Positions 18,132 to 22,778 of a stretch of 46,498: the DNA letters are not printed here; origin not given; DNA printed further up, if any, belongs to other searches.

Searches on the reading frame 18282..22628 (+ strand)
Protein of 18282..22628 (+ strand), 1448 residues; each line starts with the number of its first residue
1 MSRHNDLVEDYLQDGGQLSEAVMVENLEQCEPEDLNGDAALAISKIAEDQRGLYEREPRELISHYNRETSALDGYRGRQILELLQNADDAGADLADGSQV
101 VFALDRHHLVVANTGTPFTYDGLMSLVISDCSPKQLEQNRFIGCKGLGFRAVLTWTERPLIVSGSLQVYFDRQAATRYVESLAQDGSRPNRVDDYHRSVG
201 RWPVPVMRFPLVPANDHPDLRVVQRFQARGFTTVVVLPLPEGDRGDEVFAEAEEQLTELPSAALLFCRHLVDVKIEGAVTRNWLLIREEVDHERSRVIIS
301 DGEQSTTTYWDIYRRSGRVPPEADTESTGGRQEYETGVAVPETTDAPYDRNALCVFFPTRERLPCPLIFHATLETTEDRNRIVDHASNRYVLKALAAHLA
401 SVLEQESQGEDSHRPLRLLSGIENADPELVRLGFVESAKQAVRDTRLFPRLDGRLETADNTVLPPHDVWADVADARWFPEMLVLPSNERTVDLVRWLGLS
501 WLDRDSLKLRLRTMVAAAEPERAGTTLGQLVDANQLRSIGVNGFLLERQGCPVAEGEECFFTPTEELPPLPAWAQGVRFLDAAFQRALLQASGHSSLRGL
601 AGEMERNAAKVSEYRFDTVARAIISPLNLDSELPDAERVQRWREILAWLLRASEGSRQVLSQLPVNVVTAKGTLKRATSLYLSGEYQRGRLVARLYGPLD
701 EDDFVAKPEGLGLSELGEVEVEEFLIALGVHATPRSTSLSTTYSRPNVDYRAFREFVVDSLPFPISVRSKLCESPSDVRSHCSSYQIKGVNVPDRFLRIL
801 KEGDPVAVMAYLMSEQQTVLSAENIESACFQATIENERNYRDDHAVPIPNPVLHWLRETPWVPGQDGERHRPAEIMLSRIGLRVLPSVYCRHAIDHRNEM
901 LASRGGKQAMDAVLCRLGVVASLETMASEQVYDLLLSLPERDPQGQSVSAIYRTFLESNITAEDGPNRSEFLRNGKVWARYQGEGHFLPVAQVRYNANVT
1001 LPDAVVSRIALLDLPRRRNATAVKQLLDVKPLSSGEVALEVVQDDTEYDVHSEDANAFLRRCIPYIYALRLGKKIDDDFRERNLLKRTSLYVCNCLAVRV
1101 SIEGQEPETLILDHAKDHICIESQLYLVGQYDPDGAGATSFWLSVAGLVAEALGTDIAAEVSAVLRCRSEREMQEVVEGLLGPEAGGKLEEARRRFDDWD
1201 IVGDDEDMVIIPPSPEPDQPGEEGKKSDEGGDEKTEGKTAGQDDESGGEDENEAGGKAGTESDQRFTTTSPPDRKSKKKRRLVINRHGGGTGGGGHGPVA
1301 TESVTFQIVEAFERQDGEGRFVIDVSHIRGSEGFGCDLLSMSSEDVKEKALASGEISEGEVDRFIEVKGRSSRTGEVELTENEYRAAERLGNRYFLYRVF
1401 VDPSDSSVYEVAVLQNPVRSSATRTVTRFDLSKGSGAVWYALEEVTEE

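Call 8: search_protein_families(library=pfam, proteins=[window:18282-22628:+])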
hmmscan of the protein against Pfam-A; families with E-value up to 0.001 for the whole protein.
window:18282-22628:+ (1448 aa): 2 families
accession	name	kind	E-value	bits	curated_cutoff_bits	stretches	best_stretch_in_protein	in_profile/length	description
PF13020.12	NOV_C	-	1.1e-12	48.3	22.1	1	1302-1409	2-89/91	Protein NO VEIN, C-terminal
PF25794.1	SACS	-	2.3e-07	31.3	32.8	1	72-175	12-132/247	Sacsin domain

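Call 9: search_protein_families(library=padloc, proteins=[window:18282-22628:+])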
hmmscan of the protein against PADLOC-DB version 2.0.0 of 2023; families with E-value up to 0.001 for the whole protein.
window:18282-22628:+ (1448 aa): 10 families
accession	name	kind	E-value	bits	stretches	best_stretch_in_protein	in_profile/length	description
PDLC03964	TmtA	-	7.2e-199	662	2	43-1196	13-1139/1538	-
PDLC03971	TmtA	-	7e-54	180.9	3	66-479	46-469/1782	-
PDLC03965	TmtA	-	4.8e-41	138.8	3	73-388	27-324/1370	-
PDLC03968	TmtA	-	1.1e-33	114.2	2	39-406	39-366/1486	-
PDLC03972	TmtA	-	3.9e-33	112.7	3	78-462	43-400/1302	-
PDLC03966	TmtA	-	1.2e-32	110.8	2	74-419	41-391/1655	-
PDLC03969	TmtA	-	1.8e-16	56.9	2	72-464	23-407/1563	-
PDLC03970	TmtA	-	1.5e-11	41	1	77-150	63-129/1552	-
PDLC03967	TmtA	-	1.9e-08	31.2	1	48-143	11-103/1063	-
PDLC05008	PDC-S36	-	0.00097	16.9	0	1360-1411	208-260/280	-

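Call 10: search_protein_families(library=ncbifam, proteins=[window:18282-22628:+])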
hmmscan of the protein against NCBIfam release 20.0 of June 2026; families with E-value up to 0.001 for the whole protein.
window:18282-22628:+ (1448 aa): 1 family
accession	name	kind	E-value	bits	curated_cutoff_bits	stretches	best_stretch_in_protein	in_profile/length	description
NF047352.1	P_loop_sacsin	domain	2.6e-18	66.3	50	1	78-161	2-79/80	sacsin N-terminal ATP-binding-like domain-containing protein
